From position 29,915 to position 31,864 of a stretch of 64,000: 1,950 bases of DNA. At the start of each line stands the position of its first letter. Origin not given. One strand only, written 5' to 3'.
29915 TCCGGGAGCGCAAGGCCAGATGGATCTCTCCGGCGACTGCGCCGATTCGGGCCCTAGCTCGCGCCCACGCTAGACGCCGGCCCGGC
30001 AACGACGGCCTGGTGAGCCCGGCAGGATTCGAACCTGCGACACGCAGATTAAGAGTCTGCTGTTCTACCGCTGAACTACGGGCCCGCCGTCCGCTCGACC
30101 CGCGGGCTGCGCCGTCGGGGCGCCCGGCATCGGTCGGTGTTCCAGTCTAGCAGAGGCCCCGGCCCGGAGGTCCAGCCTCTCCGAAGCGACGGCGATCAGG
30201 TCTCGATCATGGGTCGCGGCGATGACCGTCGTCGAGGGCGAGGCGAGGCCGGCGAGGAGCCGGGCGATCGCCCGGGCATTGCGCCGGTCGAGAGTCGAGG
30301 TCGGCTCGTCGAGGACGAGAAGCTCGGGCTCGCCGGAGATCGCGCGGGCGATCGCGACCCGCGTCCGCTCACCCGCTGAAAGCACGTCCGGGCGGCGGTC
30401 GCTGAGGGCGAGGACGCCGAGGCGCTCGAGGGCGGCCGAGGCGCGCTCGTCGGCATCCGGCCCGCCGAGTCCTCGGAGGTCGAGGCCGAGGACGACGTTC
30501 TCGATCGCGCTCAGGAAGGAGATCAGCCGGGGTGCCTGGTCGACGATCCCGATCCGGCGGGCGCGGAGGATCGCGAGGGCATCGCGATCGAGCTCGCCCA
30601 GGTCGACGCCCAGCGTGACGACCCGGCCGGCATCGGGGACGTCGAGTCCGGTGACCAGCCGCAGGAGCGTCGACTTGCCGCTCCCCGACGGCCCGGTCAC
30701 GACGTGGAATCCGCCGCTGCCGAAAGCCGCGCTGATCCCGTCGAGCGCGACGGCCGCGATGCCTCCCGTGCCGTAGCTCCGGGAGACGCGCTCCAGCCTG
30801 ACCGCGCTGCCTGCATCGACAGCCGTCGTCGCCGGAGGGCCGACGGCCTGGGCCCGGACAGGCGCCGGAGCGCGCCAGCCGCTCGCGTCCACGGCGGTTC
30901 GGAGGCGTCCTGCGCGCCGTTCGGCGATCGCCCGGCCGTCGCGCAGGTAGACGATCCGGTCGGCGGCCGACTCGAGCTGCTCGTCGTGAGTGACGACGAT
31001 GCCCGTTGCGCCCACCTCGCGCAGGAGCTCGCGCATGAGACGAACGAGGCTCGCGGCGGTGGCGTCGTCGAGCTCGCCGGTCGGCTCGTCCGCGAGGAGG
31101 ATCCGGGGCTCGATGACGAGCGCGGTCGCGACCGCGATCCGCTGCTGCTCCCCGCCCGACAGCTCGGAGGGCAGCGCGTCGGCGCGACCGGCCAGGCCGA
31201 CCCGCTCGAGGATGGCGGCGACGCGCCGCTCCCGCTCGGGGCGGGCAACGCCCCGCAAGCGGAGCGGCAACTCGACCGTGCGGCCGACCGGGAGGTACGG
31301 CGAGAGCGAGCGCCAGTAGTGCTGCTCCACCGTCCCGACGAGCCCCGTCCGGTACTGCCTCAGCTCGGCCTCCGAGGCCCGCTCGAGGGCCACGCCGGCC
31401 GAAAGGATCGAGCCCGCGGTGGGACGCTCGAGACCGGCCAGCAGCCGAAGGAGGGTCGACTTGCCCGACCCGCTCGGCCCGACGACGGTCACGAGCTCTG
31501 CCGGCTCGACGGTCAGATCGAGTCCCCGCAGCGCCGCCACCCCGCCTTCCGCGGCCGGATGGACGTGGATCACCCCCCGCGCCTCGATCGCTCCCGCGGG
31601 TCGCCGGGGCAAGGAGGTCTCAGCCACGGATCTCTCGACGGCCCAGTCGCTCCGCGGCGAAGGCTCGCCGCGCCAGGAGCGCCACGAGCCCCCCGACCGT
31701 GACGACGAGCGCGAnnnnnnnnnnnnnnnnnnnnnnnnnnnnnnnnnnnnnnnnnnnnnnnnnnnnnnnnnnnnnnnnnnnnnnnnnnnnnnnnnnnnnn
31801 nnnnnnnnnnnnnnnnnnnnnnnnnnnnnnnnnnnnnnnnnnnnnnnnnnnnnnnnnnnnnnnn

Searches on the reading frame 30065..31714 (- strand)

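Call 49: search_protein_families(library=pfam, proteins=[window:30065-31714:-], max_evalue=0.0001)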
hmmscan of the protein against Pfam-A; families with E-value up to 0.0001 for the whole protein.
window:30065-31714:- (549 aa): 17 families
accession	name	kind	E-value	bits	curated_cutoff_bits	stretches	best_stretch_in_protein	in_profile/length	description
PF00005.33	ABC_tran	-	9.6e-60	201.6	25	2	62-212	1-136/137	ABC transporter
PF13304.12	AAA_21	-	5.4e-17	63.2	27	0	461-506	254-301/304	AAA domain, putative AbiEii toxin, Type IV TA system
PF02463.25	SMC_N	-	2.8e-12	47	40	0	442-513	134-208/220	RecF/RecN/SMC N terminal domain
PF13191.12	AAA_16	-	3.9e-10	40.9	32.6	1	71-235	24-128/167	AAA ATPase domain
PF13555.12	AAA_29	-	1.5e-09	37.9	27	0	329-351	17-39/61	P-loop containing region of AAA domain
PF13401.12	AAA_22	-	6e-09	36.8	27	0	334-384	5-33/130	AAA domain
PF25199.1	nSTAND_NTPase5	-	2.7e-06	27.7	34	0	69-92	38-61/145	Novel STAND NTPase 5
PF13238.12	AAA_18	-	3.8e-06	27.8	29.4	0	75-94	1-20/128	AAA domain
PF03193.22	RsgA_GTPase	-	4.6e-06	27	30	0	73-95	107-129/174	RsgA GTPase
PF20703.3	nSTAND1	-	5.8e-06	26.6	27.1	0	69-95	30-54/379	Novel STAND NTPase 1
PF13604.12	AAA_30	-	6.1e-06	26.5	27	0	68-120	14-64/191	AAA domain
PF13521.12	AAA_28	-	1.9e-05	25.3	27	0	75-98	2-26/164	AAA domain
PF13476.12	AAA_23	-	2.4e-05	25.5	27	0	333-352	18-37/201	AAA domain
PF00004.35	AAA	-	5.7e-05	24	21.2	0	76-94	2-20/131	ATPase family associated with various cellular activities (AAA)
PF05729.18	NACHT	-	7e-05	23.2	26.7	0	74-93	2-21/167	NACHT domain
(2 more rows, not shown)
